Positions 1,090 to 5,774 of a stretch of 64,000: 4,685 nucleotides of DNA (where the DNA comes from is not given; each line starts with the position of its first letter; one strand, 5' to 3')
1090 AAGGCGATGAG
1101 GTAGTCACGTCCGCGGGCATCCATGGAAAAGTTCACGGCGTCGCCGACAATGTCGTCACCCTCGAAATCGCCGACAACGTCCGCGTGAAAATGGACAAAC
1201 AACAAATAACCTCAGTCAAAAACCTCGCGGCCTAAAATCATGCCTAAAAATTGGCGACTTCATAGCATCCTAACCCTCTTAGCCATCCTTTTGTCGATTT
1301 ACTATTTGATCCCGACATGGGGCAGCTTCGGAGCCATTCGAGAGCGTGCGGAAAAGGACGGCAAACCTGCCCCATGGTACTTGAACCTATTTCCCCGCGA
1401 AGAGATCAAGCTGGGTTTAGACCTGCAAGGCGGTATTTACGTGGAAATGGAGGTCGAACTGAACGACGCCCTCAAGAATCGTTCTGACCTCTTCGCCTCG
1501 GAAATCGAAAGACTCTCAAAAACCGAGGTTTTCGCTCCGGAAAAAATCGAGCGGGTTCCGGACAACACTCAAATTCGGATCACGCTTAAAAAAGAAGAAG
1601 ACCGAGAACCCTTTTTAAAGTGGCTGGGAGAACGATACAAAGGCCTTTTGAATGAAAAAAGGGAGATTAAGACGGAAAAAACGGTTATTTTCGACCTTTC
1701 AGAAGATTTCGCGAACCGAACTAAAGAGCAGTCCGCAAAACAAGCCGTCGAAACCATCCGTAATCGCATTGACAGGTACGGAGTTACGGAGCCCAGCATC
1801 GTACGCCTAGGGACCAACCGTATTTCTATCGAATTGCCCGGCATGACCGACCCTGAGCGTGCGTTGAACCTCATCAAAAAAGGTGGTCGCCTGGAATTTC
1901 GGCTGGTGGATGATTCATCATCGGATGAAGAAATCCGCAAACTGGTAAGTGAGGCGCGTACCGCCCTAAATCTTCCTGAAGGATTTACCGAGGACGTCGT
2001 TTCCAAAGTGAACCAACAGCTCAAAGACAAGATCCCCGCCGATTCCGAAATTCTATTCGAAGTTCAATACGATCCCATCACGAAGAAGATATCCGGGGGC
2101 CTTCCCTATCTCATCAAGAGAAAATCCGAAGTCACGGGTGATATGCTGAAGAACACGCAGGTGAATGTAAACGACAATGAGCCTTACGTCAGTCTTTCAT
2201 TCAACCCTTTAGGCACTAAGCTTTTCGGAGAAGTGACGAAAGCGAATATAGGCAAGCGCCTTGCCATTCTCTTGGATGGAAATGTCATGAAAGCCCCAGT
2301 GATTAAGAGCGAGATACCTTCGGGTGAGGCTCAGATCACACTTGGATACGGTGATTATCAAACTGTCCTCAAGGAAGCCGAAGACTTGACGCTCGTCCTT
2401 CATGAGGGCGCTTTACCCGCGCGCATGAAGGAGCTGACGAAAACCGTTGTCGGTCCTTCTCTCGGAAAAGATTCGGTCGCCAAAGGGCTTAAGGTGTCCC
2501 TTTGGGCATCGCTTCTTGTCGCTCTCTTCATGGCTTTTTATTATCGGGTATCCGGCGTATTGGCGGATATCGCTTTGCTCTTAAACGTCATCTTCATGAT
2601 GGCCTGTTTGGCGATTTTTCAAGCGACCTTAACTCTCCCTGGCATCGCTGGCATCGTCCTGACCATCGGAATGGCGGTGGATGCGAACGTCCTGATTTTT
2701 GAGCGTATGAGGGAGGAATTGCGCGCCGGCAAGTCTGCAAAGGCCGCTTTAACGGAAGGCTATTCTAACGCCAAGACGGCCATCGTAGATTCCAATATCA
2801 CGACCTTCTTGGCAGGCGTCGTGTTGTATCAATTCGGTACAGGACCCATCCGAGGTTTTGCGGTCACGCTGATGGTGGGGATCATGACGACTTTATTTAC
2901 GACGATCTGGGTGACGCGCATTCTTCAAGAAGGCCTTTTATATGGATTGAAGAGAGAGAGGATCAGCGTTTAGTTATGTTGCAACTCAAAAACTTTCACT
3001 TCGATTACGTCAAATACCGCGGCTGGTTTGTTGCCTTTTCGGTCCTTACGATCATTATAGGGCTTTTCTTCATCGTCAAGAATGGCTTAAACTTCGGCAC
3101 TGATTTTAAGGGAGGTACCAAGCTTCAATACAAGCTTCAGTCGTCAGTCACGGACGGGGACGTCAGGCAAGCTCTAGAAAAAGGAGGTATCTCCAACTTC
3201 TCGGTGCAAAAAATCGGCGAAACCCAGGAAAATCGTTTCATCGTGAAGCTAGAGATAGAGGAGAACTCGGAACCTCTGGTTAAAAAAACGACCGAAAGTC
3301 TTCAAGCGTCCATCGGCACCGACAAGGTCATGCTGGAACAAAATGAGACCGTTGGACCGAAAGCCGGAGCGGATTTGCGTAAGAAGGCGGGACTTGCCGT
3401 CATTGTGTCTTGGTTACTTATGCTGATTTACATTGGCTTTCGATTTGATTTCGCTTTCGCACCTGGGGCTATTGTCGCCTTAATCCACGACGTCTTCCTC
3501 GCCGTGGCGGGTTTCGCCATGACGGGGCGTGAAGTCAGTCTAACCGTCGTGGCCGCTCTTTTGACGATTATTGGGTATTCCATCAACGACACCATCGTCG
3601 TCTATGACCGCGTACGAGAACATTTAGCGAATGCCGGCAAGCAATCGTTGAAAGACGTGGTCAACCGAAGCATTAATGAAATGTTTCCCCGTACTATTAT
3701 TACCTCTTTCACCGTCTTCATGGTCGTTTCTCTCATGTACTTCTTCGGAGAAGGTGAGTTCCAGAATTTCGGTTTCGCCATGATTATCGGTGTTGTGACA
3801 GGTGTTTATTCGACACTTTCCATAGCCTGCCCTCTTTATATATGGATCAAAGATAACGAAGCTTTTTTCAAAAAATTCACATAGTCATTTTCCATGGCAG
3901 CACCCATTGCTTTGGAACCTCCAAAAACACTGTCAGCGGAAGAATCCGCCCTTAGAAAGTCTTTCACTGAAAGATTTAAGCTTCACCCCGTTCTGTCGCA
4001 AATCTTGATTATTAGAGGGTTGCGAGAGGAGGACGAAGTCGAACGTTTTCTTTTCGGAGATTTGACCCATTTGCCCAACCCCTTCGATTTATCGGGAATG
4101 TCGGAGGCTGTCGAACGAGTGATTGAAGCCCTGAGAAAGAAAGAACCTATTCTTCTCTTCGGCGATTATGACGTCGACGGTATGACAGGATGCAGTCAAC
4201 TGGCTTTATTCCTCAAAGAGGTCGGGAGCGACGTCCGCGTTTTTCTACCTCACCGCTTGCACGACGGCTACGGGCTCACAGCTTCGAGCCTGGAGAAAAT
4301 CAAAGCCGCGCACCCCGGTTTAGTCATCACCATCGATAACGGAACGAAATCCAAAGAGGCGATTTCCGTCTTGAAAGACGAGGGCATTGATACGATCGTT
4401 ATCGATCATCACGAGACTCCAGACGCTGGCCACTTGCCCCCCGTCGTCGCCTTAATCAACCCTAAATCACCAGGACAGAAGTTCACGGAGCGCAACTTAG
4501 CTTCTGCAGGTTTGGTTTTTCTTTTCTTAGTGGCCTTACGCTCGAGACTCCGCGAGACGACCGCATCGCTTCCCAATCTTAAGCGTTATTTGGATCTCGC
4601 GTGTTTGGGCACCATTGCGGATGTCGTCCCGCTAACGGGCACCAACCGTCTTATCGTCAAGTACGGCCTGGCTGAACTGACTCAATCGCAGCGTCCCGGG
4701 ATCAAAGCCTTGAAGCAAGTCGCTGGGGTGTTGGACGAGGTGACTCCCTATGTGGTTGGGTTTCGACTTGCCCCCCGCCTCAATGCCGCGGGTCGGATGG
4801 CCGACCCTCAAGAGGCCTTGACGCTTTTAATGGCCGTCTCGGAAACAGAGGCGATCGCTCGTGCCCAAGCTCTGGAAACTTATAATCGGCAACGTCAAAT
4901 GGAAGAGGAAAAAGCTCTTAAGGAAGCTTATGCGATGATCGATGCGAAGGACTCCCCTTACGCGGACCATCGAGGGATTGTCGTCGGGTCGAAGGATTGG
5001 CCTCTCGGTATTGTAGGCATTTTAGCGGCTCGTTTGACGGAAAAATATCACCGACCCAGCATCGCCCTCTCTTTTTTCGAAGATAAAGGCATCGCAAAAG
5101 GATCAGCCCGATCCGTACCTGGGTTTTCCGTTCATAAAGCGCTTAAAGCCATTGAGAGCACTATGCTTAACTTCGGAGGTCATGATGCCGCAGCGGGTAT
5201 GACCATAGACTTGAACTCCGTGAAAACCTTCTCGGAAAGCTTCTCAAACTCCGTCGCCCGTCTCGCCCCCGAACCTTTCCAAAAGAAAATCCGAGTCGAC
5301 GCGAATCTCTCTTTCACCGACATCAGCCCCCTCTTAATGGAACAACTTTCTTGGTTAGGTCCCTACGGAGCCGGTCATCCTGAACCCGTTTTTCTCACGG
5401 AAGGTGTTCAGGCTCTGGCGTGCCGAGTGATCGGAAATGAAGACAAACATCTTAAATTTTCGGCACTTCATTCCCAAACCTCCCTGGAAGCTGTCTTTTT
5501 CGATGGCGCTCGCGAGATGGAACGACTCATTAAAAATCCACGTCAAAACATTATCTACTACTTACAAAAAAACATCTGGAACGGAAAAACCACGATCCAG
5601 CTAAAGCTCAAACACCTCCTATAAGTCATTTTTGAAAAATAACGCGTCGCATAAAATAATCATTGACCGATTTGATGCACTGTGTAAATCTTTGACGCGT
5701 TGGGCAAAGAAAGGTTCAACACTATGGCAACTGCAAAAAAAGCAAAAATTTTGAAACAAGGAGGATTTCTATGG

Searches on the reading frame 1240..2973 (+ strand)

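Call 47: search_protein_families(library=pfam, max_evalue=0.00001, proteins=[window:1240-2973:+])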
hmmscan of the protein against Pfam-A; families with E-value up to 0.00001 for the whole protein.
window:1240-2973:+ (577 aa): 4 families
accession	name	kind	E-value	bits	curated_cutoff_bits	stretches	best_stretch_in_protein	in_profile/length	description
PF22599.2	SecDF_P1_head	-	2.1e-26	92.5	27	1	286-394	9-114/114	SecDF, P1 head subdomain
PF21760.3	SecD_1st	-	2.9e-23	81.5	27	1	167-225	2-60/60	Protein translocase subunit SecDF, P1 domain, N-terminal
PF02355.23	SecD_SecF_C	-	5.6e-20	72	20.5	1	397-559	14-179/189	Protein export membrane protein SecD/SecF, C-terminal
PF03176.21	MMPL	-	2.4e-06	27.2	20.5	1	440-554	177-290/333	MMPL family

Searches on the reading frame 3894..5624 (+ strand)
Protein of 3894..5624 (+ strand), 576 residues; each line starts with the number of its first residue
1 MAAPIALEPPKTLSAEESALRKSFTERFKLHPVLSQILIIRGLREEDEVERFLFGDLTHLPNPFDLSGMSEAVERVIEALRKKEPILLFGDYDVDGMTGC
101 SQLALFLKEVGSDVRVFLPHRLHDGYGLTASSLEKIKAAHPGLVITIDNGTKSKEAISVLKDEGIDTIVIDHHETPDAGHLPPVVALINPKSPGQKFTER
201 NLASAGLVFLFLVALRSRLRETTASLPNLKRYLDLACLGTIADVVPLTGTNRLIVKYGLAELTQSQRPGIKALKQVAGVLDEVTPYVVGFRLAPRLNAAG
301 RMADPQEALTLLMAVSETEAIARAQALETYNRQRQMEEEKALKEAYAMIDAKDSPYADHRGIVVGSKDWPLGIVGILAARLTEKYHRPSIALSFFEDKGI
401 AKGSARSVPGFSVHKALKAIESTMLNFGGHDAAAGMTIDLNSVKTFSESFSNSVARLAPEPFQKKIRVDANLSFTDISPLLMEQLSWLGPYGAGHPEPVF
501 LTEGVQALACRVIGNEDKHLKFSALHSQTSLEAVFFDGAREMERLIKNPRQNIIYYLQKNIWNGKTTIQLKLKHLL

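Call 47: search_protein_families(library=pfam, max_evalue=0.00001, proteins=[window:3894-5624:+])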
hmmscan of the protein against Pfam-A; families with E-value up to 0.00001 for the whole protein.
window:3894-5624:+ (576 aa): 3 families
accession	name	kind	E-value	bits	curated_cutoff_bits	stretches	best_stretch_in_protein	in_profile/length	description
PF17768.7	RecJ_OB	-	1.7e-27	96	27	1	468-574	1-107/107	RecJ OB domain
PF01368.27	DHH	-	7.8e-20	71.9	28.1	1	86-240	2-125/125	DHH family, N-terminal domain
PF02272.25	DHHA1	-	4e-14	53.3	25.9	1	363-451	6-97/102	DHHA1 domain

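Call 67: find_encoding_contigs(protein=window:3894-5624:+, flank=10000, max_places=10)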
Protein window:3894-5624:+ (576 aa): 2 contigs read that carry it; 1 place shown.
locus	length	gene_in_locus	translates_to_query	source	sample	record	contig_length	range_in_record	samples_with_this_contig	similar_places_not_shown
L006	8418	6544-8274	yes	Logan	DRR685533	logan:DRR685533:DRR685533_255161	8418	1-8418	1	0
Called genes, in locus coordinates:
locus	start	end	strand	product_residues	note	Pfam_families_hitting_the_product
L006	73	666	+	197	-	PF12728:HTH_17, PF00072:Response_reg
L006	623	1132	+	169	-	-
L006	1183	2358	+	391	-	PF08668:HDOD, PF01966:HD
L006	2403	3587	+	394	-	PF01702:TGT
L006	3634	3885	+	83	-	PF02699:YajC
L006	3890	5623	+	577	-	PF21760:SecD_1st, PF22599:SecDF_P1_head, PF02355:SecD_SecF_C, PF03176:MMPL (weak)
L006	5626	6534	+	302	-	PF07549:Sec_GG (weak), PF02355:SecD_SecF_C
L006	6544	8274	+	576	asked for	PF01368:DHH, PF02272:DHHA1, PF17768:RecJ_OB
